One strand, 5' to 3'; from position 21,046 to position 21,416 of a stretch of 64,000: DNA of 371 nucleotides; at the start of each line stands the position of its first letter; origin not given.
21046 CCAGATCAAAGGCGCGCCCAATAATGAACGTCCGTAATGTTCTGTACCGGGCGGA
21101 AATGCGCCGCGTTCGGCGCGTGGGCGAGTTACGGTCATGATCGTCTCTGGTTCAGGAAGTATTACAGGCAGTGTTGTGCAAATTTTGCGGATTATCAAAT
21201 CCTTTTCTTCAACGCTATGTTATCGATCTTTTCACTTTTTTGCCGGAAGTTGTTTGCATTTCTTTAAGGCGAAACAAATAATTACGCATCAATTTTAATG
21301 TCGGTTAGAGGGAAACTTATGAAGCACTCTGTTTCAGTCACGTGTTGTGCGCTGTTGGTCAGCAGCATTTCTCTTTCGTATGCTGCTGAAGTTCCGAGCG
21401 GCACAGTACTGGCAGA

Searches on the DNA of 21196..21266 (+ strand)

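Call 28: search_dna_similar(query=window:21196-21266:+, collection=ecoli_genomes, mode=near, max_rows=8)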
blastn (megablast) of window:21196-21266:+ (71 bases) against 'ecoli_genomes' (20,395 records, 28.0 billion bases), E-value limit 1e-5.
Records with a match: 3810; places in all: 3811; records where one place covers at least 80% of the query: 3810.
Genomes with a match: 3810 of 5426; with a place that covers at least 80% of the query: 3810. Places per genome that has any: lowest 1, median 1, highest 2. On chromosomes: 3807 places; on plasmids: 4.
Best place of each record, by identity: 95-99% 3694; 90-95% 116.
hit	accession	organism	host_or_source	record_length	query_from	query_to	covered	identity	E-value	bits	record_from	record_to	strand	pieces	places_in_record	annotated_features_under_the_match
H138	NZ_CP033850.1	Escherichia coli strain FDAARGOS_497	Homo sapiens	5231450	1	71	100%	97.3%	1e-25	122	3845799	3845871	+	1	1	none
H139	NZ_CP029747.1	Escherichia coli strain 2016C-3878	Homo sapiens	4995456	1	71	100%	97.3%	1e-25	122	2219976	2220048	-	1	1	none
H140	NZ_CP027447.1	Escherichia coli strain 2014C-3075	Homo sapiens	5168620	1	71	100%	97.3%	1e-25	122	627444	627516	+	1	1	none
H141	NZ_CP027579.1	Escherichia coli strain 2013C-4282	Homo sapiens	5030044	1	71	100%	97.3%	1e-25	122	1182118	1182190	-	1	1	none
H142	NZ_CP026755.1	Escherichia coli strain AR_0077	missing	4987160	1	71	100%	97.3%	1e-25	122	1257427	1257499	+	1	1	none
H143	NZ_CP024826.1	Escherichia coli strain CREC-544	Homo sapiens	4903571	1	71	100%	97.3%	1e-25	122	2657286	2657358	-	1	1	none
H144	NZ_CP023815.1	Escherichia coli strain IMT16316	wild bird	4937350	1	71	100%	97.3%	1e-25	122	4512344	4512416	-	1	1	none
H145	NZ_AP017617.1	Escherichia coli strain MRY15-117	Bos taurus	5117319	1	71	100%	97.3%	1e-25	122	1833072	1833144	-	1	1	none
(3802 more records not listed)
